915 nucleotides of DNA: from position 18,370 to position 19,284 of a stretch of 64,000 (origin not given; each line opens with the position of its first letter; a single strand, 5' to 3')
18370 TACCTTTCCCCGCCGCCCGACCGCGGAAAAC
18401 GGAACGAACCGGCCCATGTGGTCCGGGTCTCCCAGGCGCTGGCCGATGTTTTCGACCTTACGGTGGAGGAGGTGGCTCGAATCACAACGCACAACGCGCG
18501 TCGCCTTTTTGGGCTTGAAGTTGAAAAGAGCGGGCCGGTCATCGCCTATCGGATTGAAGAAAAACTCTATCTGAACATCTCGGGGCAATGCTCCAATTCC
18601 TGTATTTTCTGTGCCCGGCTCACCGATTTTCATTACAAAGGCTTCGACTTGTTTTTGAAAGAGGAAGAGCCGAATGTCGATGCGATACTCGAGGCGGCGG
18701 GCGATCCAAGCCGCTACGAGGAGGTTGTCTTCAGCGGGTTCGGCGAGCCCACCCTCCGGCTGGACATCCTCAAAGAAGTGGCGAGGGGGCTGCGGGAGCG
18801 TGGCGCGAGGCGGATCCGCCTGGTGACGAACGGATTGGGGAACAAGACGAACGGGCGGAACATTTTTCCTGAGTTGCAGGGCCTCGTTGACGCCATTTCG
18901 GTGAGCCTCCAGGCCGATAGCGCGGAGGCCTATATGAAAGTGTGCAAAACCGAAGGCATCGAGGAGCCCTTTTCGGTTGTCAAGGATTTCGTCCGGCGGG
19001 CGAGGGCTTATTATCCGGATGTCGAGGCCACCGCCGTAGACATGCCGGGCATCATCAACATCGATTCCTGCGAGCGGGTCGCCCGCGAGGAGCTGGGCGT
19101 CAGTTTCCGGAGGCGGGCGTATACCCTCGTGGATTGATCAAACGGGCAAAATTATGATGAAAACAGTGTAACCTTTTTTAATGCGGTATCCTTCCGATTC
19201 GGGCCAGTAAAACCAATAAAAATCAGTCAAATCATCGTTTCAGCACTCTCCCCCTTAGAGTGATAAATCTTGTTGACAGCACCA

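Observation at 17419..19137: Single polypeptide fusing a TatD-family hydrolase to a 'TatD-associated' radical-SAM domain, with an Arg-rich low-complexity N-terminus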

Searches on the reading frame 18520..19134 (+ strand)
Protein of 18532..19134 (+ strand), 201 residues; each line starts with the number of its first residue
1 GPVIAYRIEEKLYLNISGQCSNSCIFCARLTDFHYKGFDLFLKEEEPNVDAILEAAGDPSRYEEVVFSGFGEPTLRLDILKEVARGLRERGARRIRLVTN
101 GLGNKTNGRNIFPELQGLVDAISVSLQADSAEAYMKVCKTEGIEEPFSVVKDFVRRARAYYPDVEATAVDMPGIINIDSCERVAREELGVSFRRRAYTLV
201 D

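Call 21: search_protein_representatives(protein=window:18532-19134:+)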
Query: 201 residues. Proteins with E-value up to 0.001 (for the whole library): 1147; up to 1e-10: 602; up to 1e-30: 142. The best 150 are listed.
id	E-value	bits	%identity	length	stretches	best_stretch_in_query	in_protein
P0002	3.7e-120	415.2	94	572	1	1-201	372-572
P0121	8.4e-61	221.6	65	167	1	35-201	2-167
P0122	3.5e-52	193.5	65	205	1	57-194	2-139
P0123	5.5e-49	183.1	49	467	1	2-200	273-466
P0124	1.4e-47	178.5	49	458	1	3-198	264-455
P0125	3.1e-47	177.4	46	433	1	4-200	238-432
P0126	6.4e-46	173.1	46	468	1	2-198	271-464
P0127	1.3e-45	172.0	45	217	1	4-198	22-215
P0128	1.9e-45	171.5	44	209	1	4-197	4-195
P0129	2.6e-45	171.1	45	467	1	2-199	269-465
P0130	9.8e-45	169.2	47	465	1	4-199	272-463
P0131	4.2e-44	167.1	45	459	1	1-196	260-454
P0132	4.9e-44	166.9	48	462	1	4-195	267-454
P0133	5.8e-43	163.4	47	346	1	3-197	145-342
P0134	7.2e-43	163.1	45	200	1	4-195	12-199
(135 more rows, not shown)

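Call 35: find_related_loci(query=A4, collection=genome_contigs, flank=4000)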
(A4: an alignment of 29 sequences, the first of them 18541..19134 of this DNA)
Query A4 (198 aa) in genome_contigs; peptide patterns used: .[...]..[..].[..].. (x = any residue, [..] = any of these).
600 stretches matched a pattern (row limit reached: there are more); 597 encode a relative of the query (tblastn E <= 1e-3); the best 80 are kept; 80 distinct loci.
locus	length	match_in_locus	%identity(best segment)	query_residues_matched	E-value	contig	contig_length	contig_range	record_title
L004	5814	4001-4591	64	1-198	3e-83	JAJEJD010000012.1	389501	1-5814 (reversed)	MAG: bacterium isolate p16x63bins.49 k141_453995, whole genome shotgun sequence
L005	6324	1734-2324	65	1-198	7e-83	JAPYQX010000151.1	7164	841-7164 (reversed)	MAG: Nitrospinota bacterium isolate PW3.concoct.202 PW3_14159_length_7164_cov_6.505978, whole genome shotgun sequence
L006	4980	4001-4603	63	1-198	6e-81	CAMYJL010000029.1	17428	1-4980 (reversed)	MAG: uncultured Nitrospinae bacterium isolate FO_M_Nitrospinota_01 genome assembly, contig: scaffold_2345, whole genome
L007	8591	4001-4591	60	1-198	1e-78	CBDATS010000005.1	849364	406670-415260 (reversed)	MAG: bacterium isolate ae52f057-cb51-4de3-9b45-eb3ba2375a15 genome assembly, contig: contig_5, whole genome shotgun sequ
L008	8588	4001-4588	58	1-197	4e-73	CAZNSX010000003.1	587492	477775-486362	MAG TPA_asm: uncultured bacterium isolate SRP323688_co1_195 genome assembly, contig: NODE_9_length_587492_cov_16.924521,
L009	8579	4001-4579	53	1-197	2e-61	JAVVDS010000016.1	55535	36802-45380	MAG: Desulfuromonadales bacterium isolate TamC13-01 NODE_443_length_55535_cov_79.398125, whole genome shotgun sequence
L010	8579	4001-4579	53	1-197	4e-61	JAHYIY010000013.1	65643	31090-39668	MAG: Desulfuromonadales bacterium isolate KA08 NODE_263_length_65643_cov_17.589886, whole genome shotgun sequence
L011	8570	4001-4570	52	1-194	2e-60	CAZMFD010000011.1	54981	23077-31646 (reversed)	MAG TPA_asm: uncultured Geobacteraceae bacterium isolate binchicken_co13_453 genome assembly, contig: NODE_499_length_54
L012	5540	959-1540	51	1-197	3e-60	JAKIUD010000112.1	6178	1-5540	MAG: Desulfuromusa sp. isolate D100SM.bin.1 NODE_4418_length_6178_cov_5.323913, whole genome shotgun sequence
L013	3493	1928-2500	51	1-194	3e-60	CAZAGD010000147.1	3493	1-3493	MAG TPA_asm: uncultured Syntrophaceae bacterium isolate SRP231805_co4_146 genome assembly, contig: k141_189539, whole ge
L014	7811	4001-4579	50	1-197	2e-59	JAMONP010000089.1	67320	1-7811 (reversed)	MAG: Desulfuromonadales bacterium isolate 4281-140_metabat2_scaf2bin.052 4281-140_scaffold_73_c1, whole genome shotgun s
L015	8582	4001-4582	51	1-197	3e-58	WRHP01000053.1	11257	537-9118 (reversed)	MAG: Syntrophorhabdaceae bacterium isolate Nt197P3bin122 Ga0082212_10011437, whole genome shotgun sequence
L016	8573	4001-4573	51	1-195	3e-58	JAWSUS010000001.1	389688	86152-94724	MAG: Desulfuromonadales bacterium isolate B4G8H2-01 NODE_1_length_389688_cov_711.671259, whole genome shotgun sequence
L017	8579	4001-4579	50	1-197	2e-57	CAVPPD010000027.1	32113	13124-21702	MAG: uncultured delta proteobacterium isolate MFD09779.bin.2.211 genome assembly, contig: contig_82413, whole genome sho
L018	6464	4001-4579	47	1-197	2e-57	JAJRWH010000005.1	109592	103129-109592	MAG: Deltaproteobacteria bacterium isolate Dive96_bin2.167 k141_447508, whole genome shotgun sequence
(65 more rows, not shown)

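Call 39: predict_structure(alignment_id=A3)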
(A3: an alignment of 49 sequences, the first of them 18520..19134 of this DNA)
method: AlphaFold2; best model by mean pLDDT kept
length: 205 residues; sequences in the alignment: 49
mean_pLDDT: 91.6   pTM: 0.90
mean pLDDT of the five models: 91.6, 88.9, 88.6, 88.2, 82.5
residues with pLDDT >= 90: 157; 70-90: 34; 50-70: 10; < 50: 4
segments of 3 or more residues with pLDDT < 50: 1-3
pLDDT, mean of each block of 10 residues (from residue 1): 69 94 89 76 82 97 98 88 98 98 96 97 97 95 93 98 97 92 98 96 59
secondary structure, 60 per line:
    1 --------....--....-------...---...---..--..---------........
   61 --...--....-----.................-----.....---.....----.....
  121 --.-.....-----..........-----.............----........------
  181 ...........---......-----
elements in order: E9-12 E15-18 E26-28 H53-60 E68-71 H77-93 E99-103 H107-111 H116-119 E125-129 H135-141 E142-144 H150-162 E167-174 H181-191 E195-200

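Call 54: find_homologous_proteins(query=P0128, max_evalue=1e-20)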
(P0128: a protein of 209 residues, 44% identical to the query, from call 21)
Query P0128 (209 aa): 2918 proteins with E <= 1e-20 among 3321 candidates; the best 120 are listed.
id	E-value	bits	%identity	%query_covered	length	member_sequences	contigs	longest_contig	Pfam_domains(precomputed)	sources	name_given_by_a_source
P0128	4.8e-136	469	100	100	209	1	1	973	PF04055.28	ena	-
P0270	3.5e-100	352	72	100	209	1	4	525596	PF04055.28,PF13353.12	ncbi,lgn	-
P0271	8.5e-97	341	69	100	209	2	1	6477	PF04055.28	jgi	jgi:TatD DNase family protein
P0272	4.0e-96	338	70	100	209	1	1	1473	PF04055.28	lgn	-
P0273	3.4e-94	332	68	100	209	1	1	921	PF04055.28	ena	-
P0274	4.3e-88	312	65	100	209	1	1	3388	PF04055.28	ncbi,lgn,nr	ncbi:MAG: TatD family nuclease-associated radical SAM protein [Candidatus Margulisbacteria bacterium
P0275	3.2e-87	309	64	100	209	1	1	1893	PF04055.28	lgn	-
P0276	4.6e-82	292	62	98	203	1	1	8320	PF04055.28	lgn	-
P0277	1.4e-81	291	62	97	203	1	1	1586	PF04055.28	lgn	-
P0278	1.9e-81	290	63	97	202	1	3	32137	PF04055.28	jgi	-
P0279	8.4e-81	288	62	96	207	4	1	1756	PF04055.28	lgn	-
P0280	6.2e-80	285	61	96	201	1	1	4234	PF04055.28,PF13353.12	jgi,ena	-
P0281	6.6e-80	285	60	96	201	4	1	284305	PF04055.28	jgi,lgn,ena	-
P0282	1.9e-79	284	64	96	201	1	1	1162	PF04055.28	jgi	jgi:TatD DNase family protein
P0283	2.6e-79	283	60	96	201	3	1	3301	PF04055.28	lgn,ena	-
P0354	3.6e-74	267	59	96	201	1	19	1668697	PF04055.28,PF13353.12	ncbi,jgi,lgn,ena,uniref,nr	ncbi:radical SAM protein [candidate division WOR-1 bacterium RIFOXYA12_FULL_52_29]|uniref:Radical SA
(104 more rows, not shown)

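Call 55: find_encoding_contigs(protein=P0354, flank=4000, max_places=2)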
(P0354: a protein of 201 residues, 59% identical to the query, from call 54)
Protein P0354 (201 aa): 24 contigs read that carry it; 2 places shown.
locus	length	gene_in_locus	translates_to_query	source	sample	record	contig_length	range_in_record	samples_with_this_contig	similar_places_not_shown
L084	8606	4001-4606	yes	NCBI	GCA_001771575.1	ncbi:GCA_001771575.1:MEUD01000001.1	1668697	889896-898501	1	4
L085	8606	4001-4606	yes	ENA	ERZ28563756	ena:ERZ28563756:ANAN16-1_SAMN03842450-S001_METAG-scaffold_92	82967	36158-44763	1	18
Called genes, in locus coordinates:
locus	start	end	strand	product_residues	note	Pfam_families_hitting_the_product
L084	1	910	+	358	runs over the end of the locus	-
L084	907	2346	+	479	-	PF02934:GatB_N, PF02637:GatB_Yqey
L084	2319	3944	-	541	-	-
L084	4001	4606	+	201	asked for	PF13353:Fer4_12 (weak), PF04055:Radical_SAM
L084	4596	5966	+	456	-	PF01262:AlaDh_PNT_C (faint), PF00890:FAD_binding_2 (faint), PF01134:GIDA, PF01266:DAO (faint), PF07992:Pyr_redox_2, PF12831:FAD_oxidored, PF00070:Pyr_redox, PF02852:Pyr_redox_dim, +3 more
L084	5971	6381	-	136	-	-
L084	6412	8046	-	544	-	PF01676:Metalloenzyme, PF06415:iPGM_N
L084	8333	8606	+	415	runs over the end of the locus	PF03952:Enolase_N, PF00113:Enolase_C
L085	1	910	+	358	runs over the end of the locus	-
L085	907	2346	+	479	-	PF02934:GatB_N, PF02637:GatB_Yqey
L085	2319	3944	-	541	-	-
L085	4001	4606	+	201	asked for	PF13353:Fer4_12 (weak), PF04055:Radical_SAM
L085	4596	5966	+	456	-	PF01262:AlaDh_PNT_C (faint), PF00890:FAD_binding_2 (faint), PF01134:GIDA, PF01266:DAO (faint), PF07992:Pyr_redox_2, PF12831:FAD_oxidored, PF00070:Pyr_redox, PF02852:Pyr_redox_dim, +3 more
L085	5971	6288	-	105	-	-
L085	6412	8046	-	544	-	PF01676:Metalloenzyme, PF06415:iPGM_N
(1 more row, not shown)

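Call 56: find_encoding_contigs(protein=P0270, flank=4000, max_places=1)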
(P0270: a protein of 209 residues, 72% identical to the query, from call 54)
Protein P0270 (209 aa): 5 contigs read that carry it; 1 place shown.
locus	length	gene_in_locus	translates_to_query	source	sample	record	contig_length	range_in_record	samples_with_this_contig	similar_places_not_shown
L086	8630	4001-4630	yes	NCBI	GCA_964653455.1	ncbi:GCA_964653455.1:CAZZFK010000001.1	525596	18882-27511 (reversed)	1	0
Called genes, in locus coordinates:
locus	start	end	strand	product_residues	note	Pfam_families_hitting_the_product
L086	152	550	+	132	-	PF00583:Acetyltransf_1, PF13673:Acetyltransf_10, PF13508:Acetyltransf_7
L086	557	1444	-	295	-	PF00300:His_Phos_1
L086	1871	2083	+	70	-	-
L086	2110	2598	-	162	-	PF20589:DUF6790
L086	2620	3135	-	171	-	PF03061:4HBT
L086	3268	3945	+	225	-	PF02224:Cytidylate_kin, PF13189:Cytidylate_kin2, PF13207:AAA_17 (weak), PF13238:AAA_18 (weak)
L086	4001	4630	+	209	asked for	PF04055:Radical_SAM, PF13353:Fer4_12 (weak)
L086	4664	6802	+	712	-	PF17757:UvrB_inter, PF02559:CarD_TRCF_RID, PF00176:SNF2-rel_dom (weak), PF00270:DEAD, PF04851:ResIII, PF00271:Helicase_C, PF03461:TRCF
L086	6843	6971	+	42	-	-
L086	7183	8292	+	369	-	PF00142:Fer4_NifH (weak), PF01656:CbiA, PF06564:CBP_BcsQ, PF09140:MipZ, PF10609:ParA (weak), PF13614:AAA_31, PF02922:CBM_48, PF16561:AMPK1_CBM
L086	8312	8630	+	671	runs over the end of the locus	PF12439:GDE_N, PF06202:GDE_C, PF22422:MGH1-like_GH (weak)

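Call 63: fold_search(model_id=the predicted structure, library=pdb)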
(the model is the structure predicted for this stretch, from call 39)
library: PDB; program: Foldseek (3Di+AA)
matches with E <= 10: 1540; with E <= 0.001: 66
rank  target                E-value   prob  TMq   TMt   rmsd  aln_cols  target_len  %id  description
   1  7vob                  1.8e-07  1.00  0.64  0.42   5.5       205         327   21  The crystal structure of a Radical SAM Enzyme BlsE involved in the Biosynthesis of Blasticidin S (released 2022-05-04)
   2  6fz6_A                5.5e-07  1.00  0.63  0.40   4.8       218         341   19  Crystal Structure of a radical SAM methyltransferase from Sphaerobacter thermophilus (released 2019-04-10)
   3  2yx0                  2.2e-06  1.00  0.61  0.40   5.4       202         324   18  Crystal structure of P. horikoshii TYW1 (released 2007-10-30)
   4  7bi7_B                2.4e-06  1.00  0.67  0.53   3.8       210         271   16  An Unexpected P-Cluster like Intermediate En Route to the Nitrogenase FeMo-co (released 2021-03-10)
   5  6y1x_A                2.9e-06  1.00  0.69  0.57   3.8       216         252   20  X-ray structure of the radical SAM protein NifB, a key nitrogenase maturating enzyme (released 2020-06-17)
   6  1tv7_A                4.3e-06  1.00  0.69  0.45   4.6       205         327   20  Structure of the S-adenosylmethionine dependent Enzyme MoaA (released 2004-08-31)
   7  7jmb_A                5.2e-06  1.00  0.67  0.54   3.6       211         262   17  Crystal structure of Nitrogenase iron-molybdenum cofactor biosynthesis enzyme NifB from Methanothermobacter thermautot (released 2020-10-28)
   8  8hzy_A                5.2e-06  1.00  0.55  0.27   5.3       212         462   22  The crystal structure of a Radical SAM Enzyme DesII (released 2024-07-10)
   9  6q2p_A                6.8e-06  1.00  0.61  0.45   5.5       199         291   21  Crystal structure of mouse viperin bound to cytidine triphosphate and S-adenosylhomocysteine (released 2020-01-22)
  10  7bi7_A                7.3e-06  1.00  0.67  0.51   3.9       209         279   17  An Unexpected P-Cluster like Intermediate En Route to the Nitrogenase FeMo-co (released 2021-03-10)
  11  9dfw_A                7.3e-06  1.00  0.53  0.40   7.6       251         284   15  X-ray crystal structure of an engineered Viperin-like enzyme from T. virens with bound CTP and SAM (released 2025-02-12)
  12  5vsm_B                8.3e-06  1.00  0.60  0.50   5.3       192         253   21  Crystal structure of viperin with bound [4Fe-4S] cluster, 5'-deoxyadenosine, and L-methionine (released 2017-06-14)
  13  8fo0                  9.5e-06  1.00  0.68  0.58   4.4       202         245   18  The structure of a crystallizable variant of E. coli pyruvate formate-lyase activating enzyme bound to a partially cleav (released 2023-05-24)
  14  5vsl_A                1.2e-05  1.00  0.62  0.50   5.4       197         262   20  Crystal structure of viperin with bound [4Fe-4S] cluster and S-adenosylhomocysteine (SAH) (released 2017-06-14)
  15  8hzy_B                1.2e-05  1.00  0.58  0.29   5.9       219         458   23  The crystal structure of a Radical SAM Enzyme DesII (released 2024-07-10)
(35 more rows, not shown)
